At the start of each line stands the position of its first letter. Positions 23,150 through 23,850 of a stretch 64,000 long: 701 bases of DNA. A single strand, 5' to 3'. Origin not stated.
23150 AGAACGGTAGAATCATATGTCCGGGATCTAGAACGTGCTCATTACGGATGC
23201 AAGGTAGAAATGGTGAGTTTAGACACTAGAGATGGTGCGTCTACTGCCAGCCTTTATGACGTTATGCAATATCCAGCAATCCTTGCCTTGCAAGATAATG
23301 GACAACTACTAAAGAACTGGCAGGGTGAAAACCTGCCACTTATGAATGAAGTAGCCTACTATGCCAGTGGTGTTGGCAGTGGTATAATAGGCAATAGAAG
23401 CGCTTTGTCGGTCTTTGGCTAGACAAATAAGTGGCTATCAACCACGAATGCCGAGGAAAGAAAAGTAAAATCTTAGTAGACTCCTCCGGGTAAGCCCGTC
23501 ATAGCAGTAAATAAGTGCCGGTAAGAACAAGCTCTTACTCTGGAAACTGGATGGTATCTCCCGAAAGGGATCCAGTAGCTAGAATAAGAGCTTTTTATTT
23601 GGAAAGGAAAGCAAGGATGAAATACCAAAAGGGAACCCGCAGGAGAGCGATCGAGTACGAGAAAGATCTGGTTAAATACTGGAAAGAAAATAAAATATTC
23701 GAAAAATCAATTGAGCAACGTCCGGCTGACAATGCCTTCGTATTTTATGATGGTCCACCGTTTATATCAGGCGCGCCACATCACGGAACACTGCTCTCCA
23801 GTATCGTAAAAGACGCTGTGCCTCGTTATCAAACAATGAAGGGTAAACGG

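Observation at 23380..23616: T-box-like riboswitch with an AUC (Ile) specifier in a hairpin loop upstream of a type-2 ileS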

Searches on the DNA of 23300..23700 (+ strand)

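Call 4: search_rna_families(source=window, start=23300, end=23700, threshold=evalue, max_evalue=10, show_alignments=3)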
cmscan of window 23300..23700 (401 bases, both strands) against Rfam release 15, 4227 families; matches with E-value up to 10: 3.
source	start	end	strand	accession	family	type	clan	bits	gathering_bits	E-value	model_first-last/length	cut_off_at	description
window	23526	23597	-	RF04157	MIR9486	Gene; miRNA;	-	17.1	100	0.91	1-119/119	no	MIR9486 microRNA precursor family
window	23545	23611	+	RF01962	RMST_1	Gene; lncRNA;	-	12.1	40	2.4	1-61/61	no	Rhabdomyosarcoma 2 associated transcript conserved region 1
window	23570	23647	-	RF01946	KCNQ1OT1_1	Gene; lncRNA;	-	4.8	70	4.2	387-464/464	no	KCNQ1 overlapping transcript 1 conserved region 1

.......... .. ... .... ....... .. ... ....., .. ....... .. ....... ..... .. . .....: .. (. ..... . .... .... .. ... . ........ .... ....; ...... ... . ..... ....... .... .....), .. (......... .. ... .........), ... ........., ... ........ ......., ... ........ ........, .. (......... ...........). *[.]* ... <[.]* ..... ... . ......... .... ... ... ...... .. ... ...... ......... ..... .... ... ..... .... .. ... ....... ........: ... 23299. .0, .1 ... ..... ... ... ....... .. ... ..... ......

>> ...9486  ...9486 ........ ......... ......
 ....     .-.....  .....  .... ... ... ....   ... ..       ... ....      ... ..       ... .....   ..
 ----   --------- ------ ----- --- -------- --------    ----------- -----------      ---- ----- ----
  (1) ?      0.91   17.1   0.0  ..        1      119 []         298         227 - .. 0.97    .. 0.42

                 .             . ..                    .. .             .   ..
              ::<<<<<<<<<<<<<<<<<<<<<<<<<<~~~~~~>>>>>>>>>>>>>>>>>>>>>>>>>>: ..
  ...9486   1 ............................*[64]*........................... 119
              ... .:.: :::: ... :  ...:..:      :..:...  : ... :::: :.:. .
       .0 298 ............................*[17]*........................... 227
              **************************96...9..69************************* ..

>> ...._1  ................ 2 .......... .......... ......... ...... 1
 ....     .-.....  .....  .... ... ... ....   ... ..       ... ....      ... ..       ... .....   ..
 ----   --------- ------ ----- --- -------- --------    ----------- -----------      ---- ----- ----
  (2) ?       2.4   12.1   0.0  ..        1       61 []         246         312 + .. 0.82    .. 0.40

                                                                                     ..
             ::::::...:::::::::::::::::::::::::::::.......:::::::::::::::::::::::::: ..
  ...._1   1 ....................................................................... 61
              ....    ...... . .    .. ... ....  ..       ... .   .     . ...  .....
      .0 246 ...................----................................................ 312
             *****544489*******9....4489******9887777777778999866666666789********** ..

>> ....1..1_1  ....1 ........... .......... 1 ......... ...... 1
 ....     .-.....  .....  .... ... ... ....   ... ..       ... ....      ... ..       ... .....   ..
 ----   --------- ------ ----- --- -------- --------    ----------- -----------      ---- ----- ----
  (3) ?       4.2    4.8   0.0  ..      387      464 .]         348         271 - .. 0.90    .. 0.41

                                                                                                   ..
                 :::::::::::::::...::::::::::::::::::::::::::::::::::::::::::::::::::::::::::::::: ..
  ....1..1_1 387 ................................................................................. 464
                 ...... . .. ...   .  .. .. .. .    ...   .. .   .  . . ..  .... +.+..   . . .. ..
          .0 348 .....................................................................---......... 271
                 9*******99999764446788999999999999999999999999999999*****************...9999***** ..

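Call 48: build_rna_model(alignment_id=A2, structure=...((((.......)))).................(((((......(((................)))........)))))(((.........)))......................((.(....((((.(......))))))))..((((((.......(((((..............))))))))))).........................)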
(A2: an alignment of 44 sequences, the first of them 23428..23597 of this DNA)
Model R1 built from alignment A2 (44 sequences, 216 columns); structure: as given.
model positions 173; base pairs 34; branch points 4; effective number of sequences 2.43; information 0.59 bits per position. Calibrated on 0.2 Mb of random sequence (short: E-values are rough).
structure used (alignment columns):
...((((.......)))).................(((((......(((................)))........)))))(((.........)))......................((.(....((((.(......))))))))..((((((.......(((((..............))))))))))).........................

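Call 49: search_with_rna_model(model_id=R1, source=window, max_evalue=10, show_alignments=2)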
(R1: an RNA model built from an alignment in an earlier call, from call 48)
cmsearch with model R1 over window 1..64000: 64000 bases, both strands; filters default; matches with E-value up to 10: 1.
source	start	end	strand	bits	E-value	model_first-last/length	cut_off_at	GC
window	23428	23597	+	134.9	2.3e-33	1-173/173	no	0.44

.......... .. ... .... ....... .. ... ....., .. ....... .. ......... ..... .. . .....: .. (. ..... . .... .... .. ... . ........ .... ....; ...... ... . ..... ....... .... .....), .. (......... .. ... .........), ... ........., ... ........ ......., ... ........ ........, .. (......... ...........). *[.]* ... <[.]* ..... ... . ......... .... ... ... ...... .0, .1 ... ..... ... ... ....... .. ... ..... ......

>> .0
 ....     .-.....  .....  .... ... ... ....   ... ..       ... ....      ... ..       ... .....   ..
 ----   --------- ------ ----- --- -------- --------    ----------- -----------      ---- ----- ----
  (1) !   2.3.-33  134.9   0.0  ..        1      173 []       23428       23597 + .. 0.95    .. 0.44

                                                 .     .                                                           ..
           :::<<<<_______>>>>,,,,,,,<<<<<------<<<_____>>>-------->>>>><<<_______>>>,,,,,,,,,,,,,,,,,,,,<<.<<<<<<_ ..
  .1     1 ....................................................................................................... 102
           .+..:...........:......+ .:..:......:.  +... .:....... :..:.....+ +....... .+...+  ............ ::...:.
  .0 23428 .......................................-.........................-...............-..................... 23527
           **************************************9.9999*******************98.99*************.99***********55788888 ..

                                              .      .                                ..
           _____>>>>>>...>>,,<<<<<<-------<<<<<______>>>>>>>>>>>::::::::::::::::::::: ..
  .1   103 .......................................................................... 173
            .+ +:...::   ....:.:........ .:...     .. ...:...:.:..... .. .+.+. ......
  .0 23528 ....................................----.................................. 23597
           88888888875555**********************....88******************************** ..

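Call 50: search_with_rna_model(model_id=R1, sources=[window, L001, L002, L003, L004, L005, L006, L007, L008, L009, L010, L011, L012, L013, L014, L015, L016, L017, L018, L019, L020, L021, L022, L023, L024, L025, L026, L027, L028, L029, L030, L031, L032, L033, L034, L035, L036, L037, L038, L039, L040, L041, L042, L043, L044, L045, L046, L047, L048, L049, L050, L051, L052, L053, L054, L055, L056, L057, L058, L059, L060, L061, L062, L063, L064, L065, L066, L067, L068, L069, L070, L071, L072, L073, L074, L075, L076, L077, L078, L079, L080], max_evalue=0.01, make_alignment=true)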
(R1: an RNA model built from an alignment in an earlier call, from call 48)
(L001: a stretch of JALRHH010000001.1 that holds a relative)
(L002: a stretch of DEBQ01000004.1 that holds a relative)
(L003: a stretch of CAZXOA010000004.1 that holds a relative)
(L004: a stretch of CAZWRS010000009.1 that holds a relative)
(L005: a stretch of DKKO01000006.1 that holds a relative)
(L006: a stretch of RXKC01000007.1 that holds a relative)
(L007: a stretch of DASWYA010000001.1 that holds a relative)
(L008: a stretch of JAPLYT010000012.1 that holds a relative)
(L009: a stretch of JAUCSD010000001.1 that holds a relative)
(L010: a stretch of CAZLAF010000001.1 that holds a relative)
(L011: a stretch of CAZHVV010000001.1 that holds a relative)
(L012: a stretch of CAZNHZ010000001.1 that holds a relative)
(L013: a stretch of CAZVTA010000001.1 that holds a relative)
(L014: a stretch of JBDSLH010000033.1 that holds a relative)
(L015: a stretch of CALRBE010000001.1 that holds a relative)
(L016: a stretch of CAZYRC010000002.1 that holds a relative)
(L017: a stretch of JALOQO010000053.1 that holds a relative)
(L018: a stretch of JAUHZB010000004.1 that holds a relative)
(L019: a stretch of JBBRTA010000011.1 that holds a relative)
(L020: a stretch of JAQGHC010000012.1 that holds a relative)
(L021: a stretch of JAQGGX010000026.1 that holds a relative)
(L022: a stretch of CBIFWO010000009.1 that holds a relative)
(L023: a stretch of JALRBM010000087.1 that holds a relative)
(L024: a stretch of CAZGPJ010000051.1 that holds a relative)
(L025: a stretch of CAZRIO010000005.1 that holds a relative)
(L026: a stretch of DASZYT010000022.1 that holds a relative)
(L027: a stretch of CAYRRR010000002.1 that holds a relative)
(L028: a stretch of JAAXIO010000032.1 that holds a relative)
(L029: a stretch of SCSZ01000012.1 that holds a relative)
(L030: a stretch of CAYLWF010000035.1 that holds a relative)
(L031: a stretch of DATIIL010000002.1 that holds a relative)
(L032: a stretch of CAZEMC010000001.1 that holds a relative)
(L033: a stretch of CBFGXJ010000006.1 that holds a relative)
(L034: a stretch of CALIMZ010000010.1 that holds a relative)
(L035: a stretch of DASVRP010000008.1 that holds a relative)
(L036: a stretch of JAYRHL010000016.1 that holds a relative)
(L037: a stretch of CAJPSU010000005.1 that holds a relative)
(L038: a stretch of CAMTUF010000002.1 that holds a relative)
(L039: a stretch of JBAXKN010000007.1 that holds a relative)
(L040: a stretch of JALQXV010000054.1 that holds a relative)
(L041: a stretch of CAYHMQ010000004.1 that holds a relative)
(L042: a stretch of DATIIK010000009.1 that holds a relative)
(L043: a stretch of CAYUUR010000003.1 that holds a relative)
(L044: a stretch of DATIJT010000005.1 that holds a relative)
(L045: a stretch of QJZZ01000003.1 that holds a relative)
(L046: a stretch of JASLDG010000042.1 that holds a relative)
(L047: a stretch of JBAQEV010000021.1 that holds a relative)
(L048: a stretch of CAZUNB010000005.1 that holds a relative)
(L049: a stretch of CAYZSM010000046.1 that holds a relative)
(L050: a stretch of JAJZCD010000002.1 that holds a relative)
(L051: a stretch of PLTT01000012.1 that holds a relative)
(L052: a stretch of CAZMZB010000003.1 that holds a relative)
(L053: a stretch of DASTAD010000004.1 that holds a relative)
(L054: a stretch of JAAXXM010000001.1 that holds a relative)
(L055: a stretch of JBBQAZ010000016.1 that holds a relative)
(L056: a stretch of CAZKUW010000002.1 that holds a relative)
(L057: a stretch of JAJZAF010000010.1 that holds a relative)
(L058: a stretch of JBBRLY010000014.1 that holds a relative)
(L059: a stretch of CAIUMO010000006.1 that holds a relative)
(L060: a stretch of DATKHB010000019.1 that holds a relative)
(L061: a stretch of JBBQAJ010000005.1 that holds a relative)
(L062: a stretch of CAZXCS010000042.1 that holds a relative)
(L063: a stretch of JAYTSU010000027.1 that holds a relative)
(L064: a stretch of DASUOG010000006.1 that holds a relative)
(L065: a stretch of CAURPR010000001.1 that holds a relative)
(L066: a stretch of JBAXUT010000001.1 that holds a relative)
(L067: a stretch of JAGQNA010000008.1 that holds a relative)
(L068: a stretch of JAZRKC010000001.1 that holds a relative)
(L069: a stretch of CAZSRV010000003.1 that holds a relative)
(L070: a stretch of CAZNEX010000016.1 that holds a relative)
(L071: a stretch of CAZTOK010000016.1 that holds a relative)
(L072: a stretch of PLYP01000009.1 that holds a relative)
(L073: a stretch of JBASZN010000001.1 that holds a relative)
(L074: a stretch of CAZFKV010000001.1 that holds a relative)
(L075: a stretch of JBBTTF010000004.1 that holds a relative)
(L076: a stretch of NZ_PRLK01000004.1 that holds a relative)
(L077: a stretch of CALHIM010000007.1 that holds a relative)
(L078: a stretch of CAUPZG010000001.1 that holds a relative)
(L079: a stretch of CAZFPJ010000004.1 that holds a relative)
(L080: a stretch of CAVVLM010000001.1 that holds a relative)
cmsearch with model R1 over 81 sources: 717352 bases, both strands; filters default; matches with E-value up to 0.01: 76.
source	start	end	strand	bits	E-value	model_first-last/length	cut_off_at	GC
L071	2237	2408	+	162.1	2.3e-39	1-173/173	no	0.45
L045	2809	2979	+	156.6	6.3e-38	1-173/173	no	0.49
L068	2802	2971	+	155.9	9.2e-38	1-173/173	no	0.41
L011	2281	2451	+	155.9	9.3e-38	1-173/173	no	0.46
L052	2795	2965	+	154.6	2e-37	1-173/173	no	0.42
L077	1870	2042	+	153.5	4e-37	1-173/173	no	0.43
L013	2813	2984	+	153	5.4e-37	1-173/173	no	0.51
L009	2768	2941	+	152.3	7.8e-37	1-173/173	no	0.47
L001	2645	2815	+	151.4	1.4e-36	1-173/173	no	0.46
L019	2808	2981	+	151.4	1.4e-36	1-173/173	no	0.44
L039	2812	2984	+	150.5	2.3e-36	1-173/173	no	0.4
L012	1631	1798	+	149.5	4.3e-36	1-173/173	no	0.46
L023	2244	2413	+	149.4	4.6e-36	1-173/173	no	0.51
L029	2812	2982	+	148.9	6.1e-36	1-173/173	no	0.46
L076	2812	2982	+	148.3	8.8e-36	1-173/173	no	0.42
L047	2802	2980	+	148.1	9.6e-36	1-173/173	no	0.39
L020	2804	2978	+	148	1e-35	1-173/173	no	0.46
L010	2448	2622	+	147.1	1.7e-35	1-173/173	no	0.44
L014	2200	2378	+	146.3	2.9e-35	1-173/173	no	0.47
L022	1990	2163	+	145.6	4.2e-35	1-173/173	no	0.48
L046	2697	2858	+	144.7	7.4e-35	1-173/173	no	0.44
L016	2811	2979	+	144.6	7.8e-35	1-173/173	no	0.51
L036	2814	2983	+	143.8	1.2e-34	1-173/173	no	0.49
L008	2809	2984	+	143.7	1.3e-34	1-173/173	no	0.47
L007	2815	2983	+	143.4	1.6e-34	1-173/173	no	0.47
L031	2277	2448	+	141.5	4.9e-34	1-173/173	no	0.52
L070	2273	2452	+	141.2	5.9e-34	1-173/173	no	0.43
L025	2810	2983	+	141.2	6e-34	1-173/173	no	0.47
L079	2816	2987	+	140.4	9.7e-34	1-173/173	no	0.45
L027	2472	2634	+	139.7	1.4e-33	1-173/173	no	0.55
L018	2796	2972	+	138.5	2.9e-33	1-173/173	no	0.42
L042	2776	2964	+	136.4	1e-32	1-173/173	no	0.5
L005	2811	2979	+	136.2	1.2e-32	1-173/173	no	0.44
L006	2449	2632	+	135.9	1.4e-32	1-173/173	no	0.47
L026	2812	2982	+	135.6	1.6e-32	1-173/173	no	0.51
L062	1640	1809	+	135.2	2.1e-32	1-173/173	no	0.56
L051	2803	2975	+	134.4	3.4e-32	1-173/173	no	0.48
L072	2805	2980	+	133.5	5.9e-32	1-173/173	no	0.48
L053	2802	2981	+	133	7.6e-32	1-173/173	no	0.44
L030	1168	1362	+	132.8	8.7e-32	1-173/173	no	0.5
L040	2770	2956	+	131.7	1.7e-31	1-173/173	no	0.4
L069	2576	2754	+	131.3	2.1e-31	1-173/173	no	0.4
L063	435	599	+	131.3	2.1e-31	1-173/173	no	0.41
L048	1490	1678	+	129.3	6.9e-31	1-173/173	no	0.4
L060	2812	2985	+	129.2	7.5e-31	1-173/173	no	0.41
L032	2771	2978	+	128.6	1.1e-30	1-173/173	no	0.46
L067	2232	2416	+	127.4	2.2e-30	1-173/173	no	0.48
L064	2806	2988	+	127.1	2.6e-30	1-173/173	no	0.49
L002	2598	2776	+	126.9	2.9e-30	1-173/173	no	0.5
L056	2823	2979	+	125.4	7.1e-30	1-173/173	no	0.45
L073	2205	2448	+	122.3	4.4e-29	1-173/173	no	0.44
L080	2803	2982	+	122.1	5.1e-29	1-173/173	no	0.42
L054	2790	2974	+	121.3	8e-29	1-173/173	no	0.39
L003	2821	2981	+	118.3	5e-28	1-173/173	no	0.49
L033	2245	2427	+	117.8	6.5e-28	1-173/173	no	0.5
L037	2201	2396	+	117.6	7.3e-28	1-173/173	no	0.51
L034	2784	2979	+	117.6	7.3e-28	1-173/173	no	0.5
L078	1327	1558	+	117.5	7.6e-28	1-173/173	no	0.52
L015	2798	2986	+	116.7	1.3e-27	1-173/173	no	0.37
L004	2795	2981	+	115.4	2.8e-27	1-173/173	no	0.51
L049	953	1136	+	108.4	1.7e-25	1-173/173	no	0.57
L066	2293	2437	+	105.1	1.2e-24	1-173/173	no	0.37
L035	2171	2389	+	104.4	1.9e-24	1-173/173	no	0.55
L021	2798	2984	+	103.3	3.6e-24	1-173/173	no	0.46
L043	2822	2984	+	96.7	1.8e-22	1-173/173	no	0.5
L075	2821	2985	+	94.9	5.3e-22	1-173/173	no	0.5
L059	2809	2979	+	94.9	5.4e-22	1-173/173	no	0.4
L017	1755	1920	+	94.2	8.2e-22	1-173/173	no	0.42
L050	2215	2460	+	93.9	9.6e-22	1-173/173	no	0.48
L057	2784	2963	+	87.8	3.5e-20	1-173/173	no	0.5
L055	2809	2976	+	83.5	4.8e-19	1-173/173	no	0.44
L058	2813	2984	+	75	7.6e-17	1-173/173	no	0.49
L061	2743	2910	+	56.6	4.2e-12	1-173/173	no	0.43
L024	522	716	+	48.6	4.9e-10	1-173/173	no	0.49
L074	2761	2974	+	47.5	9.5e-10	1-173/173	no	0.5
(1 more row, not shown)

Alignment A4: 76 matches aligned to the model, 453 columns, each read 5' to 3' on its own strand. Consensus structure (alignment columns), stored with it:
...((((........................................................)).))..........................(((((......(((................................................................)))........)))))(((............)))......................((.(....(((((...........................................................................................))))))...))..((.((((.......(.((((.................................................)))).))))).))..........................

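Call 86: search_with_rna_model(model_id=R1, sources=[L081, L082, L083, L084, L085, L086, L087, L088, L089, L090, L091, L092, L093, L094, L095, L096, L097, L098, L099, L100, L101, L102, L103, L104, L105, L106, L107, L108, L109, L110, L111, L112, L113, L114, L115, L116, L117, L118, L119, L120, L121, L122, L123, L124, L125, L126, L127, L128, L129, L130, L131, L132, L133, L134, L135, L136, L137, L138, L139, L140, L141, L142, L143, L144, L145, L146, L147, L148, L149, L150, L151, L152, L153, L154, L155, L156, L157, L158, L159, L160], max_evalue=0.01)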
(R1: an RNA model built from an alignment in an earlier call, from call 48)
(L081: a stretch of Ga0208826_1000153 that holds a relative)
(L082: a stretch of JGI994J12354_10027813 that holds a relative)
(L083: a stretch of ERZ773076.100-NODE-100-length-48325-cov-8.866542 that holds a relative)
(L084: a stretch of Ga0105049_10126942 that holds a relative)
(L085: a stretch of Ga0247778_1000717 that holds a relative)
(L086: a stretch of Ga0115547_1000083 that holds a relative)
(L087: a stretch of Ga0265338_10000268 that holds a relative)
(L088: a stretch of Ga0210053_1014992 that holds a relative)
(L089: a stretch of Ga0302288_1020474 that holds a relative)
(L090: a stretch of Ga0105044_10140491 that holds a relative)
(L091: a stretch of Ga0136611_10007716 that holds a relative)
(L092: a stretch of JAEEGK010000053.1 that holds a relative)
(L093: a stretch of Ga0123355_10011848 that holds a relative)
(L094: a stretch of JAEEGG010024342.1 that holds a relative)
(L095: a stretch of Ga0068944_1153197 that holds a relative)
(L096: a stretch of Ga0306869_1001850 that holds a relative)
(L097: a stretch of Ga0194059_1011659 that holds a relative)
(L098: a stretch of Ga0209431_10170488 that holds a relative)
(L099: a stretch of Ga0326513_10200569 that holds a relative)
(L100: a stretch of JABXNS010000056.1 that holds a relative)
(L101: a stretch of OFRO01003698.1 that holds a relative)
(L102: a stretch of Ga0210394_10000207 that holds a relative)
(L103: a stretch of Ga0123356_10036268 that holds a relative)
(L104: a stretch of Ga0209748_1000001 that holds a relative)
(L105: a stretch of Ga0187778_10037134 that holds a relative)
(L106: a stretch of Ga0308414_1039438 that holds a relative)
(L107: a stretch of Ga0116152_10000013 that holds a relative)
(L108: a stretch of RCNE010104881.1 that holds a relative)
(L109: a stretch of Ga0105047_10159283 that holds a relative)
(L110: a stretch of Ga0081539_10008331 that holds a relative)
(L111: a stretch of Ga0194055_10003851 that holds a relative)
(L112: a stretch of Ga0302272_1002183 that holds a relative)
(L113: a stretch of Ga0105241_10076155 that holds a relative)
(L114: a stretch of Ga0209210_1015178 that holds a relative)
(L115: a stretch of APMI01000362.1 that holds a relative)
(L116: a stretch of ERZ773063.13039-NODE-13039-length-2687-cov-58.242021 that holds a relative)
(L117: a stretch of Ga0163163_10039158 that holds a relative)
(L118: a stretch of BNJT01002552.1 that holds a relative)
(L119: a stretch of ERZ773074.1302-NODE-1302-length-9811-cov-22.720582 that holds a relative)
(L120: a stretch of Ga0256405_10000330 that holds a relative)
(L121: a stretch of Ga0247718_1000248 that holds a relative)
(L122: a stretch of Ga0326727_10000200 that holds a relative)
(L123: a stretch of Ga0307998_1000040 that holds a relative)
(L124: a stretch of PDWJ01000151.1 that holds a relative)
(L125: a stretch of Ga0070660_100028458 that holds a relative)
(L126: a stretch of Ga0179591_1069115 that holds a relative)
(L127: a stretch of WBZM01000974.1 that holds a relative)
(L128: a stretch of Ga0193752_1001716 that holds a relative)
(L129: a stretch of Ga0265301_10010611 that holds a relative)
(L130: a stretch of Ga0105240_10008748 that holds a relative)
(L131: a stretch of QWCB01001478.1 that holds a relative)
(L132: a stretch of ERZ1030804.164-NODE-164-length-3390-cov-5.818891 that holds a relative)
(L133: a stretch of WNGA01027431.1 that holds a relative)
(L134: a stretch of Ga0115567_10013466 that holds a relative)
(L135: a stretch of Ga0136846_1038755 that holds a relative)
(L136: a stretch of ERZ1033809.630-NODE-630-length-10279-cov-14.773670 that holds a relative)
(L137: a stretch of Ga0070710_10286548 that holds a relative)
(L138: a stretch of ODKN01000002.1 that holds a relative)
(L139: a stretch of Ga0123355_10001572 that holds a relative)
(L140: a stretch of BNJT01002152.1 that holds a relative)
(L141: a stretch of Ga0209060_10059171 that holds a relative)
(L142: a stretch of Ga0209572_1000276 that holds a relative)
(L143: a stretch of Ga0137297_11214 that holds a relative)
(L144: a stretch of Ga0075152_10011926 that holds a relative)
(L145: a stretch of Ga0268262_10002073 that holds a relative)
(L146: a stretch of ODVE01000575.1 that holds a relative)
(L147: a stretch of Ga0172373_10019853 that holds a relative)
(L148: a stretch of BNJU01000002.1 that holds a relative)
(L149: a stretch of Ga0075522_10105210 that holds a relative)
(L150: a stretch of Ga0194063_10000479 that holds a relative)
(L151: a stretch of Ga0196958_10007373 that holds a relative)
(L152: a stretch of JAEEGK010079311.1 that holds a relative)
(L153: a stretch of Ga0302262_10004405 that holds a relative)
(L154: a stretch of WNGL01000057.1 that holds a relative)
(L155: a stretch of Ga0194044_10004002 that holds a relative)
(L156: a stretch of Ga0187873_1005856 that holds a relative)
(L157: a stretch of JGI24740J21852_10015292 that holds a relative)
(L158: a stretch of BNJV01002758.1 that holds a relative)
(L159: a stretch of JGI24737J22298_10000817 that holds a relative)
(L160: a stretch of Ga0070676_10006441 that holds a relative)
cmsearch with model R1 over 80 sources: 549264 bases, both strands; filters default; matches with E-value up to 0.01: 0.
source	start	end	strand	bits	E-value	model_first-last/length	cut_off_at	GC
